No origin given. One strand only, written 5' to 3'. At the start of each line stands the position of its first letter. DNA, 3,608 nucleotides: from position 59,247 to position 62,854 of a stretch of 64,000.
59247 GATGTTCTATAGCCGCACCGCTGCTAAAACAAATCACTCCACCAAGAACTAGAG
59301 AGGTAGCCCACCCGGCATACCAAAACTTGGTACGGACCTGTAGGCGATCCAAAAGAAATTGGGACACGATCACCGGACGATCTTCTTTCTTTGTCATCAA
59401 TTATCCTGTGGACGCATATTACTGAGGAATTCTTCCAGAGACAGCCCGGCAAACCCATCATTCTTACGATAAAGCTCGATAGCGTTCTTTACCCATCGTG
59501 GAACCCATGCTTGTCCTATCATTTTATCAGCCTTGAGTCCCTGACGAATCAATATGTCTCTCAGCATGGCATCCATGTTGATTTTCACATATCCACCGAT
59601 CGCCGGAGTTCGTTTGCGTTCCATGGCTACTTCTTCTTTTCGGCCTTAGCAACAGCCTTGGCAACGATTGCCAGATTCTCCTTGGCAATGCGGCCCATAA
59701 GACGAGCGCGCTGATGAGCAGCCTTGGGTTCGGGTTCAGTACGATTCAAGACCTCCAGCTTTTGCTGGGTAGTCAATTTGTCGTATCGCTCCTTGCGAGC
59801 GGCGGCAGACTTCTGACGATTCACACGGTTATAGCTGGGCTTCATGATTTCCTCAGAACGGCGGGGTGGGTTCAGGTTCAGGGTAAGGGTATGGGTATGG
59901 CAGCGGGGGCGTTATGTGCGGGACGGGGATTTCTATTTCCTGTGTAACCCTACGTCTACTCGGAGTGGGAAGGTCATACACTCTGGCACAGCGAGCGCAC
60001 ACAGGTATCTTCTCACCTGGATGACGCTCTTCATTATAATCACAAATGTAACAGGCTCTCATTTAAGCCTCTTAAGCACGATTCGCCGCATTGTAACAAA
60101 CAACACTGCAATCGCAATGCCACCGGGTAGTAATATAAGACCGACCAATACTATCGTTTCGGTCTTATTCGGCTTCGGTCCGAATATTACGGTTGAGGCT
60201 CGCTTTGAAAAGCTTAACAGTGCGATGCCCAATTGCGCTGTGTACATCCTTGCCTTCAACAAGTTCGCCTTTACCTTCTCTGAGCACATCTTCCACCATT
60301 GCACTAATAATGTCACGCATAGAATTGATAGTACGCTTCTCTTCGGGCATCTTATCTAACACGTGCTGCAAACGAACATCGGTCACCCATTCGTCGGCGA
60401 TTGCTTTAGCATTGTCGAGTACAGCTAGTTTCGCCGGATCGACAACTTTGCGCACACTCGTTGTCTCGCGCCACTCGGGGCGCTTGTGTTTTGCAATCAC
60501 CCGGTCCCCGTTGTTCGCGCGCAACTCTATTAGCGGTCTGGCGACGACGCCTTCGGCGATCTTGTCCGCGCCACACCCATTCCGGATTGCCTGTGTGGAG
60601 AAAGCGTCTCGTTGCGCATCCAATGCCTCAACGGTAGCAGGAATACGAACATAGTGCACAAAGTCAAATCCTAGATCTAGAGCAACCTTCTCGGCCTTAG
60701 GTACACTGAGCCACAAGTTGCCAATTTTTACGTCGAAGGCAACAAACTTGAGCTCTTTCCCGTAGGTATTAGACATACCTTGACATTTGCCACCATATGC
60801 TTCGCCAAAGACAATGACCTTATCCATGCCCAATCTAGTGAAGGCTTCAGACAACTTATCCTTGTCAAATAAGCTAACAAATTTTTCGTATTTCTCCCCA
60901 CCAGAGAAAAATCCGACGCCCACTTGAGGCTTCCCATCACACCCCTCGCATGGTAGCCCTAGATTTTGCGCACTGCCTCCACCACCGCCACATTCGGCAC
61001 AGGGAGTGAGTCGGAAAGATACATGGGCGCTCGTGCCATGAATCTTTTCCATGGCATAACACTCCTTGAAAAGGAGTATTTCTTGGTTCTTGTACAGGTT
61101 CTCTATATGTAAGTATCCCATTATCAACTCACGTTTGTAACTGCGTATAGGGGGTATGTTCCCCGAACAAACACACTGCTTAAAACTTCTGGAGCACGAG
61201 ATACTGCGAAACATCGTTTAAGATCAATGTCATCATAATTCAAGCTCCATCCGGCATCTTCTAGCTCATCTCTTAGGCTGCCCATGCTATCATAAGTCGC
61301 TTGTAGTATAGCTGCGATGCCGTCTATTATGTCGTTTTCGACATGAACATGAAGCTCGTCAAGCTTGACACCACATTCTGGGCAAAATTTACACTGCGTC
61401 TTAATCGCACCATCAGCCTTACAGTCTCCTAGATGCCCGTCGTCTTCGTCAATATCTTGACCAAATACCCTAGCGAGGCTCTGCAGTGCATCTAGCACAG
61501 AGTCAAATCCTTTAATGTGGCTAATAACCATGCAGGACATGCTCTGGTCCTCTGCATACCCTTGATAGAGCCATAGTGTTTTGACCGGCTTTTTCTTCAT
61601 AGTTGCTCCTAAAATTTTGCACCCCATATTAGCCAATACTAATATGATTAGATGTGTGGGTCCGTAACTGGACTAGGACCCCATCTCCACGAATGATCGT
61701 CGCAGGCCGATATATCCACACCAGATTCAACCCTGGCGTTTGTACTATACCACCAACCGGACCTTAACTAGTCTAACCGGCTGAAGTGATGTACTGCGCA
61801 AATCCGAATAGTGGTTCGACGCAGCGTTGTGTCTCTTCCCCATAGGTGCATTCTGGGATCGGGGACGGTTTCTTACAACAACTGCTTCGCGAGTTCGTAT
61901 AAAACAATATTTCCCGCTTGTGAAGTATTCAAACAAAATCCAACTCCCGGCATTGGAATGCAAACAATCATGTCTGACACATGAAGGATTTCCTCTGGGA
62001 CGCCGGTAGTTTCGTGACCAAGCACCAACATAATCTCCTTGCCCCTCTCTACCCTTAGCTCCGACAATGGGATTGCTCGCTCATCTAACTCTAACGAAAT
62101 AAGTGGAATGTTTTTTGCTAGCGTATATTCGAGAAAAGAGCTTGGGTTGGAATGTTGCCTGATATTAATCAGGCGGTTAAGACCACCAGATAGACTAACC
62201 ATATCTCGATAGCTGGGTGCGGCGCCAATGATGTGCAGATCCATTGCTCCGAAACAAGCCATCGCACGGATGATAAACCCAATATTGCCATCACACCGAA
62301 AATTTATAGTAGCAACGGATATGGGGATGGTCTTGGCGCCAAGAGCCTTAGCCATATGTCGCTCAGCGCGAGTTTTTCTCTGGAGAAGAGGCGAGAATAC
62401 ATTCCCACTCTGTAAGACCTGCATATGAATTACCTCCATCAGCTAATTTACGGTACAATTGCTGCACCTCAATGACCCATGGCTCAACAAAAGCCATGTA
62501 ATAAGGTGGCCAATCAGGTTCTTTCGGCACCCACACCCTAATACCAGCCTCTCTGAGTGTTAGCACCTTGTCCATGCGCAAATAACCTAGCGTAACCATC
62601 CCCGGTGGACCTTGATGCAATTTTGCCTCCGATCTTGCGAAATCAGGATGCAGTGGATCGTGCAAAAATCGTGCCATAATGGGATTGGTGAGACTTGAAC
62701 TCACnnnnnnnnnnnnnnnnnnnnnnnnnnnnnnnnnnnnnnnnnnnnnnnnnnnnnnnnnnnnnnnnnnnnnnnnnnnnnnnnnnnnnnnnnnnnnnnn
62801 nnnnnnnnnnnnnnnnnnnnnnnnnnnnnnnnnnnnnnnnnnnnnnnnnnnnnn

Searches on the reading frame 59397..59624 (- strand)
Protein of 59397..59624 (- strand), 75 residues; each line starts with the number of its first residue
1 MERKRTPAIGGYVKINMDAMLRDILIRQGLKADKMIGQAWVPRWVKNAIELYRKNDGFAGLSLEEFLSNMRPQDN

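Call 7: search_protein_families(library=pfam, proteins=[window:59397-59624:-], max_evalue=1)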
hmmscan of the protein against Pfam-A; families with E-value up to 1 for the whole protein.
window:59397-59624:- (75 aa): 0 families

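Call 8: search_protein_families(library=phrogs, proteins=[window:59397-59624:-], max_evalue=1)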
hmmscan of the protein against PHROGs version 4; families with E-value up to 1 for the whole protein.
window:59397-59624:- (75 aa): 1 family
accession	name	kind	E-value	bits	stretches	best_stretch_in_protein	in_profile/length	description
phrog_34704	-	unknown function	0.19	12.9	1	4-56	15-65/86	-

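Call 17: find_homologous_proteins(query=A1, max_evalue=0.01)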
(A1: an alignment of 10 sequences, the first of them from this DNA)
Query A1 (10 sequences) (75 aa, profile of the alignment): 7 proteins with E <= 0.01 among 300 candidates.
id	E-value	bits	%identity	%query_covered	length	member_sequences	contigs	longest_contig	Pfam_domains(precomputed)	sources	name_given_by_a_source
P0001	5.2e-23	99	31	87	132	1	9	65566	-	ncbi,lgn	-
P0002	5.4e-22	96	30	44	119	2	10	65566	-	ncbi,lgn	-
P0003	1.3e-16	79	100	100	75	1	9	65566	-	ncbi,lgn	-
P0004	8.5e-15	73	33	61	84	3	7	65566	-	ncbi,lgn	-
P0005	1.1e-13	69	27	44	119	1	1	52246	-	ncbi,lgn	-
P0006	2.2e-13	68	45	41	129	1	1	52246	-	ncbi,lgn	-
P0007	2.0e-11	62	73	100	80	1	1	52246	-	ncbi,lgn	-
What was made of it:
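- Tried and rejected: The word-indexed protein search with the family alignment returned only seven proteins from this phage and one relative (call 17).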

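Call 19: find_encoding_contigs(protein=P0007, flank=10000, max_places=6)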
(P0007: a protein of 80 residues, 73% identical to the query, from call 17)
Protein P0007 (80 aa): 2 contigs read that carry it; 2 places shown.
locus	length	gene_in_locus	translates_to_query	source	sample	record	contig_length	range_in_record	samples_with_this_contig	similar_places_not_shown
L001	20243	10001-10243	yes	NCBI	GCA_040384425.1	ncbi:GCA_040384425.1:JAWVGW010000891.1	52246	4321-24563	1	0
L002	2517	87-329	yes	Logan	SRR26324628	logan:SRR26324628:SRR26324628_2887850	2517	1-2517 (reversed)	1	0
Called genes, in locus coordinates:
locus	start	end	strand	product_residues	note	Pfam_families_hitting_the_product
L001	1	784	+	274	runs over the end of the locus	-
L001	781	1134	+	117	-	-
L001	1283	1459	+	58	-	-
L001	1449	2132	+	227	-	-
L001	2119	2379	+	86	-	-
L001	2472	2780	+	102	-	-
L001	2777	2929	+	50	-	-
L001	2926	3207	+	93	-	-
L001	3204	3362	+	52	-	-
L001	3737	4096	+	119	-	-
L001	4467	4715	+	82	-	-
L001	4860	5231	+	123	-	PF11645:PDDEXK_5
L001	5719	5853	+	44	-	-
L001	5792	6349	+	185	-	PF00588:SpoU_methylase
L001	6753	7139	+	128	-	PF21866:DUF6915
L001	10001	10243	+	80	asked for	-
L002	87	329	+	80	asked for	-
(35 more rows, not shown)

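Call 20: find_encoding_contigs(protein=P0003, flank=10000, max_places=10)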
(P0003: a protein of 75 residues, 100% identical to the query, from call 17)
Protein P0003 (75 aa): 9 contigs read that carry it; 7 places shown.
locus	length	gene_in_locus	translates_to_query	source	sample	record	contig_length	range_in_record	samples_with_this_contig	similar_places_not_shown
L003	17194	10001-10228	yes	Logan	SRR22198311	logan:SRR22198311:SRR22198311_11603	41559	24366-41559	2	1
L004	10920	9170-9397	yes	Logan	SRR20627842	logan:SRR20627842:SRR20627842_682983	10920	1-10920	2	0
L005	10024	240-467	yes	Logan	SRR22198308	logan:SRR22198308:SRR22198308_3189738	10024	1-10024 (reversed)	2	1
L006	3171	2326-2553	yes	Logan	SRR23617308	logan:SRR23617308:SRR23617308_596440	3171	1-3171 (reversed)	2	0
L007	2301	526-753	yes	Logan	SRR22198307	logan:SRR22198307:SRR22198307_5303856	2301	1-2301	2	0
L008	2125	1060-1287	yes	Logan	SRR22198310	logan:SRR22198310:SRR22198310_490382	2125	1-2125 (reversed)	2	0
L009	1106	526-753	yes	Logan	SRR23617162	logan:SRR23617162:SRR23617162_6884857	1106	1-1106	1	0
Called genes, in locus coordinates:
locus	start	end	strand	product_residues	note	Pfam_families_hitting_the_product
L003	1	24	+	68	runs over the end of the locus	-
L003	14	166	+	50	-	-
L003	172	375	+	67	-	-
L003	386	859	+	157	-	PF13671:AAA_33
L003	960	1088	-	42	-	-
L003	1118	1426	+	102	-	-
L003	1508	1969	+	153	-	-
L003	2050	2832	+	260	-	-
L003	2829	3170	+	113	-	-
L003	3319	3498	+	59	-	-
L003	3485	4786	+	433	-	-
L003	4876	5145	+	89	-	-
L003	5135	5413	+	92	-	-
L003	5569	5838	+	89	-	-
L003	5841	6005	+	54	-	-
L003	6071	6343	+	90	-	-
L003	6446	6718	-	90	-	-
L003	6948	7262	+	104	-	-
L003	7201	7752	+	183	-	PF00588:SpoU_methylase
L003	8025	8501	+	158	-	-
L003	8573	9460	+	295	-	PF09414:RNA_ligase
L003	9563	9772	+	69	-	-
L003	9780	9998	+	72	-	-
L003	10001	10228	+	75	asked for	-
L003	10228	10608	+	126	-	-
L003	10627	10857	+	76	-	-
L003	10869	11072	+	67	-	-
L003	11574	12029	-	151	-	-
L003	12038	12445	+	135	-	-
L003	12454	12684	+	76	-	-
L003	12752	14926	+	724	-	-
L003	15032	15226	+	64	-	-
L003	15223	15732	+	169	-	-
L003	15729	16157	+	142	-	-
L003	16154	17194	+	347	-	?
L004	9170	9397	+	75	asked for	-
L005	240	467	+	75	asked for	-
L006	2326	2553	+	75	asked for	-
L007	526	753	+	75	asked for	-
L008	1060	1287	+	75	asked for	-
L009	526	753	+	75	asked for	-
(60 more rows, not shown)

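Call 27: find_encoding_contigs(protein=P0006, flank=10000, max_places=4)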
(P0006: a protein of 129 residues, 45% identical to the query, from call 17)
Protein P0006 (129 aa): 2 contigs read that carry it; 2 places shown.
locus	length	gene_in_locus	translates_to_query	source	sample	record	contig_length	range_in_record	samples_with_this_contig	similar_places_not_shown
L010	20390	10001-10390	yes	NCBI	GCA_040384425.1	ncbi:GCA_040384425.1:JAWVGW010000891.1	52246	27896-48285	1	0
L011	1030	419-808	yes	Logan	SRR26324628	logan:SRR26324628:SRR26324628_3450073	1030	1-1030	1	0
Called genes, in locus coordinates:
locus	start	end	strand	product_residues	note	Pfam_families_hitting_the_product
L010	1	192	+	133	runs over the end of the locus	PF01981:PTH2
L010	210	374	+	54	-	-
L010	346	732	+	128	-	-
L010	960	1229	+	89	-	-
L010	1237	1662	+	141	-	-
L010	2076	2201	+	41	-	-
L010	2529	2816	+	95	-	-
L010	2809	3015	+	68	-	-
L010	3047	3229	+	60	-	-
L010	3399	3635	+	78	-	-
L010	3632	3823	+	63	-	-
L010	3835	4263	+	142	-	PF03412:Peptidase_C39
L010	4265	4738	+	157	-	-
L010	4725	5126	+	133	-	-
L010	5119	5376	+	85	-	-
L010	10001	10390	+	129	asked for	-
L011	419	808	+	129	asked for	-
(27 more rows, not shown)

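Call 67: find_related_loci(query=A5, collection=genome_contigs, flank=10000)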
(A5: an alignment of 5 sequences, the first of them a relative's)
Query A5 (75 aa) in genome_contigs; peptide patterns used: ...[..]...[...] (x = any residue, [..] = any of these).
11 stretches matched a pattern; 1 encode a relative of the query (tblastn E <= 1e-3); 1 distinct loci.
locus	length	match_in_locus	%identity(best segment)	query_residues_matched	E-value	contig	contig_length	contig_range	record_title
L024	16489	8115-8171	68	34-51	5e-5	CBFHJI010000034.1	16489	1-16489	MAG: Alphaproteobacteria bacterium isolate AGTU_37_bin_5_permissive genome assembly, contig: AGTU_37_bin_5_permissive_c3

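Call 74: search_protein_families(library=padloc, proteins=[window:59397-59624:-], max_evalue=0.1)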
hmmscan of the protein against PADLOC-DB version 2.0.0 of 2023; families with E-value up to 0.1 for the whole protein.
window:59397-59624:- (75 aa): 0 families

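Call 85: search_protein_families(library=ncbifam, proteins=[window:59397-59624:-], max_evalue=0.1)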
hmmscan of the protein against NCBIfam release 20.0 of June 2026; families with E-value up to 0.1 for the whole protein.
window:59397-59624:- (75 aa): 0 families

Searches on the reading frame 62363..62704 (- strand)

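Call 7: search_protein_families(library=pfam, proteins=[window:62363-62704:-], max_evalue=1)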
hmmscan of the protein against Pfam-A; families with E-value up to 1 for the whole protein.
window:62363-62704:- (113 aa): 0 families

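Call 8: search_protein_families(library=phrogs, proteins=[window:62363-62704:-], max_evalue=1)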
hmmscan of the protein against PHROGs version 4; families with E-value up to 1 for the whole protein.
window:62363-62704:- (113 aa): 1 family
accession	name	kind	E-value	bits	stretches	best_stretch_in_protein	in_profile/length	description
phrog_24803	-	unknown function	0.5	10.9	1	5-24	179-198/261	-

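Call 74: search_protein_families(library=padloc, proteins=[window:62363-62704:-], max_evalue=0.1)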
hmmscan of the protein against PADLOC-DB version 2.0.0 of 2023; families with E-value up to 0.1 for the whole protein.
window:62363-62704:- (113 aa): 0 families
